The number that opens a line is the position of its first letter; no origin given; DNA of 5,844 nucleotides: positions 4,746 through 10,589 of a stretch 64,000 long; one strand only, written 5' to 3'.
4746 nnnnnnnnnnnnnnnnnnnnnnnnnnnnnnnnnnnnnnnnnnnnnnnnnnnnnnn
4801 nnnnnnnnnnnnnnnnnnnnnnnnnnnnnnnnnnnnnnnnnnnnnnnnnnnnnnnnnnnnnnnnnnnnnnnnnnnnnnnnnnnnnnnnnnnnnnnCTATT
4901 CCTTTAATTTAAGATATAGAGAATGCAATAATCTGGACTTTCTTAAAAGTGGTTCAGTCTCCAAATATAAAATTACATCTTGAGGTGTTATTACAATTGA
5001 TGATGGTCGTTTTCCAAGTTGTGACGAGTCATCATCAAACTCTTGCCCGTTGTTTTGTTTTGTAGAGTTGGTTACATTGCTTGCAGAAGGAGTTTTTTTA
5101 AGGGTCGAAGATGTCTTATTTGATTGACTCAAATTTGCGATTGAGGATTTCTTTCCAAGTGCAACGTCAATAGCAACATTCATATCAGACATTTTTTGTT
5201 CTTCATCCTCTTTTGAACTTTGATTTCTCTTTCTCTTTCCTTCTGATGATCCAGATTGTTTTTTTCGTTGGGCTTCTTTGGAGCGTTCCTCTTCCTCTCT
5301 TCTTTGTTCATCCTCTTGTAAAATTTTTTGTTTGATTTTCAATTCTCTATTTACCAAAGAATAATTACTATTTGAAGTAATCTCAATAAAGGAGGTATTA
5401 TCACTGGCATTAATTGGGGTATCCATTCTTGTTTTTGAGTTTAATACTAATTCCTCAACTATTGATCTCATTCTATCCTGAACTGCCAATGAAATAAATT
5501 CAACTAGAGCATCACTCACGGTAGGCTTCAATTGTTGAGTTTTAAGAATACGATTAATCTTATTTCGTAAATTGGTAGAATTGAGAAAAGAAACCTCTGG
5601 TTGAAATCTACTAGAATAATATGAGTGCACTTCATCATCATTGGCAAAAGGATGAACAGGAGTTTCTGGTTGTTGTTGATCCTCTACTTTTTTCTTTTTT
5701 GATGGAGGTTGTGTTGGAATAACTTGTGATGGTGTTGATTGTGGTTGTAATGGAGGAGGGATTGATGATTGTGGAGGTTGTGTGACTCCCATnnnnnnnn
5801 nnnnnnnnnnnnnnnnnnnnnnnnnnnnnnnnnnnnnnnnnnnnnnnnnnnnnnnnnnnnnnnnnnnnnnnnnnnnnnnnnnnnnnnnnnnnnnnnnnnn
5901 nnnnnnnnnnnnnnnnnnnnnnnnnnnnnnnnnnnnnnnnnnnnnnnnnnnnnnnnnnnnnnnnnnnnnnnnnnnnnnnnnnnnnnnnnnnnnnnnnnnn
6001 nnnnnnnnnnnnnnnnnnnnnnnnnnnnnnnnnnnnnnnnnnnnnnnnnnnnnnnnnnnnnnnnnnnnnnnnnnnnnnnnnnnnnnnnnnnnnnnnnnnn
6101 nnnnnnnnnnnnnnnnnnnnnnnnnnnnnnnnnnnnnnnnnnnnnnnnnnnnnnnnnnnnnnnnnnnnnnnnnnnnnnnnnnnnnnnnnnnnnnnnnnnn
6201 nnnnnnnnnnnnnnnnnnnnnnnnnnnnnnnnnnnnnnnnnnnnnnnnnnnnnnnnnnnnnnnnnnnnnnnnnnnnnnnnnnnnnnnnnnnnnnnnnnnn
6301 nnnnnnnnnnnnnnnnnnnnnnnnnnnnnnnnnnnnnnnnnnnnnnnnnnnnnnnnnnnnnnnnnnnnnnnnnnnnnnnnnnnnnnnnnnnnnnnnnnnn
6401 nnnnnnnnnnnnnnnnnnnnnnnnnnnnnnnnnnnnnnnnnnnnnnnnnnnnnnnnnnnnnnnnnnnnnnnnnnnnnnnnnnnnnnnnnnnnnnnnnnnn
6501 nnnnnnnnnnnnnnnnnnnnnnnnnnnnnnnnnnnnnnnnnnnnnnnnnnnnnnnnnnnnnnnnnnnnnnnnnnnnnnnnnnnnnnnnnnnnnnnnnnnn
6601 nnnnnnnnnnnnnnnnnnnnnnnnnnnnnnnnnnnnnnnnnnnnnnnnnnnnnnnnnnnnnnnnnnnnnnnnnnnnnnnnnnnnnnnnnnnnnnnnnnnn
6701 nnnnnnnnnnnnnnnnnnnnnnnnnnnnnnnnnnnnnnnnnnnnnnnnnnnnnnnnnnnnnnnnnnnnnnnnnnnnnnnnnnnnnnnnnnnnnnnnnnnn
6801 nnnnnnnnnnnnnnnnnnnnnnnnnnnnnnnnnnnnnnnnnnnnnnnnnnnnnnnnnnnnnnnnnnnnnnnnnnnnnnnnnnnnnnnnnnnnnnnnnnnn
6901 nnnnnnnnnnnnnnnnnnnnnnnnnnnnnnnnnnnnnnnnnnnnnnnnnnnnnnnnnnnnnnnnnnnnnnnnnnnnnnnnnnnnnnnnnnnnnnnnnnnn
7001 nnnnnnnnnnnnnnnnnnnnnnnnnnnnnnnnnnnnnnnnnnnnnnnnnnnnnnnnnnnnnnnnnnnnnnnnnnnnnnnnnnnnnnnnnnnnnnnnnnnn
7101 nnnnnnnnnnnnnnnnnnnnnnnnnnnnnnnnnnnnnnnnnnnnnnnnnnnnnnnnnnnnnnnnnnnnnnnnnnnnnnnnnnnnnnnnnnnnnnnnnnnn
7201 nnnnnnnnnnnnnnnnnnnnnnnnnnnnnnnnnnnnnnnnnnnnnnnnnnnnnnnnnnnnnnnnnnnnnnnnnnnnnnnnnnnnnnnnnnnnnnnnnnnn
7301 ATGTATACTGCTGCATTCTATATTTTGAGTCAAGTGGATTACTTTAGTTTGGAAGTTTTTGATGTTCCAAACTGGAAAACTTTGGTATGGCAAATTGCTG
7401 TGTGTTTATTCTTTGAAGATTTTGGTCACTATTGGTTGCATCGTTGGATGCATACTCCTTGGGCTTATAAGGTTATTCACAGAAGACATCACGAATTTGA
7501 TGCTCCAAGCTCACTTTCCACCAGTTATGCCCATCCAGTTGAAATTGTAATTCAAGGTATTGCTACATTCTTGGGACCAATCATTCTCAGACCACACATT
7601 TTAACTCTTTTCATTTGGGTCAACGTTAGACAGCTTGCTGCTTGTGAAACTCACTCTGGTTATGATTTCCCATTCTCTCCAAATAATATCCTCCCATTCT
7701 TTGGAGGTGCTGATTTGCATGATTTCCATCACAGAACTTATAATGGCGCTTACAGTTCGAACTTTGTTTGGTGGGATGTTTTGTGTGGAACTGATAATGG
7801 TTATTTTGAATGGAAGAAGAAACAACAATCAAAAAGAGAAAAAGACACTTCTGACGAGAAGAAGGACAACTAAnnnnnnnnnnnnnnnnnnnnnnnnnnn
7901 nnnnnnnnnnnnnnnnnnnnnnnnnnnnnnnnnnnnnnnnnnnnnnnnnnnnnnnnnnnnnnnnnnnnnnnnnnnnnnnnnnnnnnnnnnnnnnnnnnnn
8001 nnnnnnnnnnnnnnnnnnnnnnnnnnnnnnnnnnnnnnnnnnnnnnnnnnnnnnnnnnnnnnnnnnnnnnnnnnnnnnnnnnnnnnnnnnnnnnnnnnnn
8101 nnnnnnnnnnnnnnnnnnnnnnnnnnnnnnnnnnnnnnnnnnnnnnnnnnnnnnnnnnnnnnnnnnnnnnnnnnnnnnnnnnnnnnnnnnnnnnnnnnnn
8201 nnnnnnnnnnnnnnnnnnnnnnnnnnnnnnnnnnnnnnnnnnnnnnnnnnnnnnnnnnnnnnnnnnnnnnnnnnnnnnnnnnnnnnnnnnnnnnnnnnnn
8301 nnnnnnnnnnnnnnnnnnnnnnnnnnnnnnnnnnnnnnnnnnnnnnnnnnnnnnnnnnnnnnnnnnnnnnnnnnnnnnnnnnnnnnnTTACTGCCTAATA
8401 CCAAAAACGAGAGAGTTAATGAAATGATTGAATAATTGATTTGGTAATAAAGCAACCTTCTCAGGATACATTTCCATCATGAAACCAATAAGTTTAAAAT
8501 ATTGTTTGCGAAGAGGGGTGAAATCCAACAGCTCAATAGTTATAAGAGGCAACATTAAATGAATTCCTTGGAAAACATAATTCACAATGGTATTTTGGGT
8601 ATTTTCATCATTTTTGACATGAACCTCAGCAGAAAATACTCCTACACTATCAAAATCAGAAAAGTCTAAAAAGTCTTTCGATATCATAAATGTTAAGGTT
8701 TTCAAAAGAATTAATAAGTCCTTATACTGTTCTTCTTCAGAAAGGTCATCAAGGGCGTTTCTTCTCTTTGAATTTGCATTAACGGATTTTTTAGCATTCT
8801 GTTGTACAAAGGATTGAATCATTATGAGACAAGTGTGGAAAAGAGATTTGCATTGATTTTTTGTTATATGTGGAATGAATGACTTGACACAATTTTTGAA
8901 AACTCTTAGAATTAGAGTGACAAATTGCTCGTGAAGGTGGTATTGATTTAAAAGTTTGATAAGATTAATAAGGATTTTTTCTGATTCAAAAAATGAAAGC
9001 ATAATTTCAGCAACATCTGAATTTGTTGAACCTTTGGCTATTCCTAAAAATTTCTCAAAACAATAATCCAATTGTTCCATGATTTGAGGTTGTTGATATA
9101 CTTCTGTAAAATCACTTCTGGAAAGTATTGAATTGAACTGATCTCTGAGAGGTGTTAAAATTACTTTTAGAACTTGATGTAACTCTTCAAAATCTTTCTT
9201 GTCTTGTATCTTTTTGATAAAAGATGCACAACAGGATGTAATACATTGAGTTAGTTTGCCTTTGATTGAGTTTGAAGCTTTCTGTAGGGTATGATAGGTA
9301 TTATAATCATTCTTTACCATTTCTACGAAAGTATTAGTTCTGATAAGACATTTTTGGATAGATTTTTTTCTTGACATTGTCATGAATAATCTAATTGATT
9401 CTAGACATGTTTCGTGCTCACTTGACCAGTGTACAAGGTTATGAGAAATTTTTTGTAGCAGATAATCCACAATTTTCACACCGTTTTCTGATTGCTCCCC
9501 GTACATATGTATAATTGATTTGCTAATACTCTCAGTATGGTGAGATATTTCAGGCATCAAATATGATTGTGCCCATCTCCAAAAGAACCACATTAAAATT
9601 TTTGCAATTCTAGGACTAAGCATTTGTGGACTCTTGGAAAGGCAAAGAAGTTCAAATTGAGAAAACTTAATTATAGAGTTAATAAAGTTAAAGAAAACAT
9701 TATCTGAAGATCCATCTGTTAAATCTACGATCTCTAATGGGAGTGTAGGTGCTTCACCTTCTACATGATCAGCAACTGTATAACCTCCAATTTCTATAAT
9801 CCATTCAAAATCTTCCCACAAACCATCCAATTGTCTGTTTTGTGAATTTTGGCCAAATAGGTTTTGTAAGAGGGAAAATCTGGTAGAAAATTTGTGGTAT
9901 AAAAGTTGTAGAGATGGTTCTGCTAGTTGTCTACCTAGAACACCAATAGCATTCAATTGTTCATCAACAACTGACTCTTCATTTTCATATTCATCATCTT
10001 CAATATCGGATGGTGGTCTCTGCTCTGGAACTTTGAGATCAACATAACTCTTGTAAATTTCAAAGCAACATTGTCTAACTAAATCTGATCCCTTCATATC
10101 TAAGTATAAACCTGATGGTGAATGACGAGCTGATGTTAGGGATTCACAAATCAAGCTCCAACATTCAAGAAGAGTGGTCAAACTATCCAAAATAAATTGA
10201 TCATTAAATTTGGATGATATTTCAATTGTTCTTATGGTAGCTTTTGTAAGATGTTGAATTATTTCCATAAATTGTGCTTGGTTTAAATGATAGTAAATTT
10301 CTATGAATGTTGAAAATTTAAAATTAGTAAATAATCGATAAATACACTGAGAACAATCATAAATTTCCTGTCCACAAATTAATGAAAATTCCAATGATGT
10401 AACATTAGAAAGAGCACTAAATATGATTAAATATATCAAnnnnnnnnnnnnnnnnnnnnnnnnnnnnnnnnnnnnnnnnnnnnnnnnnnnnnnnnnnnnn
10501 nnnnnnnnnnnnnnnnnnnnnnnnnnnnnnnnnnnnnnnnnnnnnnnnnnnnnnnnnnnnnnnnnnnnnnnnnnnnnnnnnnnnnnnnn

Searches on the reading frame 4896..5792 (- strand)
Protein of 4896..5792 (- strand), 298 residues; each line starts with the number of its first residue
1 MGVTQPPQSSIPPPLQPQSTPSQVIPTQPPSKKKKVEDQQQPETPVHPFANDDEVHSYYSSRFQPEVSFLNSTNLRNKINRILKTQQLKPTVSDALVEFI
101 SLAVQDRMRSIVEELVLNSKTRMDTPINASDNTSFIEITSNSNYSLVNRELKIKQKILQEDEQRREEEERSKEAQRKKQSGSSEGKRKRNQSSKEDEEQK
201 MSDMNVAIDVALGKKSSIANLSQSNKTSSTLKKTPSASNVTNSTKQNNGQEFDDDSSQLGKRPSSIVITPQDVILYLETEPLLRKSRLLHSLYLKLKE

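Call 15: search_protein_families(library=pfam, proteins=[window:4896-5792:-], max_evalue=0.001)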
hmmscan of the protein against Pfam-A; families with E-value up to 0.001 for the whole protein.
window:4896-5792:- (298 aa): 1 family
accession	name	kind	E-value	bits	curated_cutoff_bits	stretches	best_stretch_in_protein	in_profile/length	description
PF05236.20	TAF4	-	5.7e-24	85.7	33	1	64-290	38-260/262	Transcription initiation factor TFIID component TAF4 family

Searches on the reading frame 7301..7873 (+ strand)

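Call 15: search_protein_families(library=pfam, proteins=[window:7301-7873:+], max_evalue=0.001)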
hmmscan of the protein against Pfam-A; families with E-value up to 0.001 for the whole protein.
window:7301-7873:+ (190 aa): 1 family
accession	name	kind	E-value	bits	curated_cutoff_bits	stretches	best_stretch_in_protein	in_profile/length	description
PF04116.19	FA_hydroxylase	-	1.5e-27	97.1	31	1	33-164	2-132/132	Fatty acid hydroxylase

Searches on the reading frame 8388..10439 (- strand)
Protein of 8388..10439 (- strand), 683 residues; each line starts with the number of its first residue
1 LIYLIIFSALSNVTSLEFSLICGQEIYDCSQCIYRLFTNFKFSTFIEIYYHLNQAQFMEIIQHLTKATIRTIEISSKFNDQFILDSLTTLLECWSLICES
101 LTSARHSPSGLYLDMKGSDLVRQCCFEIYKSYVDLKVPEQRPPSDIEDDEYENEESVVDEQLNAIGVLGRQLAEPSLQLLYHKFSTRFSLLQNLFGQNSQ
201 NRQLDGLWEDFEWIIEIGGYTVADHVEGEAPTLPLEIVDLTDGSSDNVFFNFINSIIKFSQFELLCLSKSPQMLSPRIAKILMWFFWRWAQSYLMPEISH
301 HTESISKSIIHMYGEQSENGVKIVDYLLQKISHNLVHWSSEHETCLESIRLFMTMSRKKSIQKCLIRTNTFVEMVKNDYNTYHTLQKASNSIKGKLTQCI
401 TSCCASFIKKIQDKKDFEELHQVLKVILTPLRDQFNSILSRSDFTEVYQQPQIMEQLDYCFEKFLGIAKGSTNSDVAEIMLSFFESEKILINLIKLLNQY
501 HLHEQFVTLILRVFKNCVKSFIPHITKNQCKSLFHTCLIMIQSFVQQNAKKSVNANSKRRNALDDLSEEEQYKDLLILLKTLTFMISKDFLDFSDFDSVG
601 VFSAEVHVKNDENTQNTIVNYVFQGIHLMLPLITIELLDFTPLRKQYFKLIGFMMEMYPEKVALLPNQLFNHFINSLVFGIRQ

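Call 15: search_protein_families(library=pfam, proteins=[window:8388-10439:-], max_evalue=0.001)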
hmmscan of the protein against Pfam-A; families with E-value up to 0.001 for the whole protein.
window:8388-10439:- (683 aa): 1 family
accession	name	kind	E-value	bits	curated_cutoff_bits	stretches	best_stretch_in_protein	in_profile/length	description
PF25795.1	TPR_XPO7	-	4e-11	43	27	1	145-388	8-237/242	Exportin-7-like, TPR repeats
